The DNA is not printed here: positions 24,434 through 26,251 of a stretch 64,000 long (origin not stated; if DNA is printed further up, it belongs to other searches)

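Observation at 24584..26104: Orphan SAP-domain protein with a FokI-like cleavage domain and no methyltransferase partner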

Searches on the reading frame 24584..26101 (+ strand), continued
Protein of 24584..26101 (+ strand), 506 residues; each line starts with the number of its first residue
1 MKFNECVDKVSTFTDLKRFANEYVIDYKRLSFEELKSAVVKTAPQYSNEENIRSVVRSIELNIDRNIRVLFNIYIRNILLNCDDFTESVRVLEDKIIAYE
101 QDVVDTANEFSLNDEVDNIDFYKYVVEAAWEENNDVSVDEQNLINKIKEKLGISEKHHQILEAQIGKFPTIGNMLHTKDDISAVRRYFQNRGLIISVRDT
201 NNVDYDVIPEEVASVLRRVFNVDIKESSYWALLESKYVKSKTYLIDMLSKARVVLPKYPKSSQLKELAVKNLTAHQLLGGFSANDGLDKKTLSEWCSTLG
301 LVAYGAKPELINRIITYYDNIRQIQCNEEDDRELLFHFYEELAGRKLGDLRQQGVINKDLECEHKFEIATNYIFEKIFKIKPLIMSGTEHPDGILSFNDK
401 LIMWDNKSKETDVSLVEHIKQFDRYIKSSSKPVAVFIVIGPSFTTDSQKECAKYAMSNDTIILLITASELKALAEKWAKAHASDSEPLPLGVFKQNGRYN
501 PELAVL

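Call 78: search_solved_structures(query=A7, max_evalue=10, show_alignments=3)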
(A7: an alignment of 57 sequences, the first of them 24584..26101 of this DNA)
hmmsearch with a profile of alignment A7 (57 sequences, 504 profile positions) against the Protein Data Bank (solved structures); distinct sequences matched with E-value up to 10: 8.
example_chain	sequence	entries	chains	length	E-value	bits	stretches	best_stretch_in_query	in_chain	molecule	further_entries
1jjr_A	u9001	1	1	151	2e-05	26.8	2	255-318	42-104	THYROID AUTOANTIGEN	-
2rno_A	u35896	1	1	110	0.026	16.5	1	274-310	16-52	Putative DNA-binding protein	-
2jx3_A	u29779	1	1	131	0.12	14.4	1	272-309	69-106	Protein DEK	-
2rnn_A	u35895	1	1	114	0.21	13.5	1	273-316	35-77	E3 SUMO-protein ligase SIZ1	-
6yxx_E8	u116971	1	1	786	0.21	13.5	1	273-352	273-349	KRIPP9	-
4uzw_A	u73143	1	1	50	0.54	12.2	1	277-307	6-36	PROTEIN THO1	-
1h1j_S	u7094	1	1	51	0.55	12.2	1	277-307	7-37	THO1 PROTEIN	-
3v9r_B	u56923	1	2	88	0.92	11.4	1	187-238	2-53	Uncharacterized protein YDL160C-A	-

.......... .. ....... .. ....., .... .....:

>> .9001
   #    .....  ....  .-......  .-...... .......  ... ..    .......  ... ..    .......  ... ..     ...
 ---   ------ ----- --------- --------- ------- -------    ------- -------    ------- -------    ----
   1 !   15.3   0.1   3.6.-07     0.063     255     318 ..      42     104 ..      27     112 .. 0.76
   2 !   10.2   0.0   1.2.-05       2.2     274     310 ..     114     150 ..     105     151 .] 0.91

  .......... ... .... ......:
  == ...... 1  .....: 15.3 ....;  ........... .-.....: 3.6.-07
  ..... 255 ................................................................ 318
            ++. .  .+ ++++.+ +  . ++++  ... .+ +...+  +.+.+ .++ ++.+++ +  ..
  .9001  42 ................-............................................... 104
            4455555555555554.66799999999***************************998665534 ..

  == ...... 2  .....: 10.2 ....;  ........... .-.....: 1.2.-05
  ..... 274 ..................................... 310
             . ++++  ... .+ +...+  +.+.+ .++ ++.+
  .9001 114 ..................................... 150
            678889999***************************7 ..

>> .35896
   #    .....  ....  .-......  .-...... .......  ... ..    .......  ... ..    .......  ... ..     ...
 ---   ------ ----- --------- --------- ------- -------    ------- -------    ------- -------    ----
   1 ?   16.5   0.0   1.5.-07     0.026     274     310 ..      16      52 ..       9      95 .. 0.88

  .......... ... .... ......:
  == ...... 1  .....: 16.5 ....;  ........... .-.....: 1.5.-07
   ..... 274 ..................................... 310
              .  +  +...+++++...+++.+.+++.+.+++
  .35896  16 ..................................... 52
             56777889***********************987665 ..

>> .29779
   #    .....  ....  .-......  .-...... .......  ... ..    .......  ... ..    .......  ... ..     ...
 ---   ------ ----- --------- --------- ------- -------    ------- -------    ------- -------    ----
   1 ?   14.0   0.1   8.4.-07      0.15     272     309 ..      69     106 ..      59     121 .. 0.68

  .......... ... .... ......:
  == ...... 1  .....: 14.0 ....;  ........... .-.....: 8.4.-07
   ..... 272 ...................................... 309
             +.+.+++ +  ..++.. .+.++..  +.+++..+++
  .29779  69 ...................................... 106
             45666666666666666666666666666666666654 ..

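Call 81: search_protein_families(library=phrogs, proteins=[window:24584-26101:+, P0232, P0133, P0208], max_evalue=0.01)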
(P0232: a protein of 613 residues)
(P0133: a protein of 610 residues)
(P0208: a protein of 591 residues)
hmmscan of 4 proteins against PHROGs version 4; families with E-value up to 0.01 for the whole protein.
window:24584-26101:+ (506 aa): 0 families

P0232 (613 aa): 1 family
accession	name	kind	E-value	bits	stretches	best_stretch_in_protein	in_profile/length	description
phrog_34709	-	unknown function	9.1e-05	22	1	55-258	88-284/614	-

P0133 (610 aa): 0 families

P0208 (591 aa): 1 family
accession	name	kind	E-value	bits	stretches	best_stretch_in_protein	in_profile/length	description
phrog_34709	-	unknown function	0.0018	17.8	0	404-561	434-586/614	-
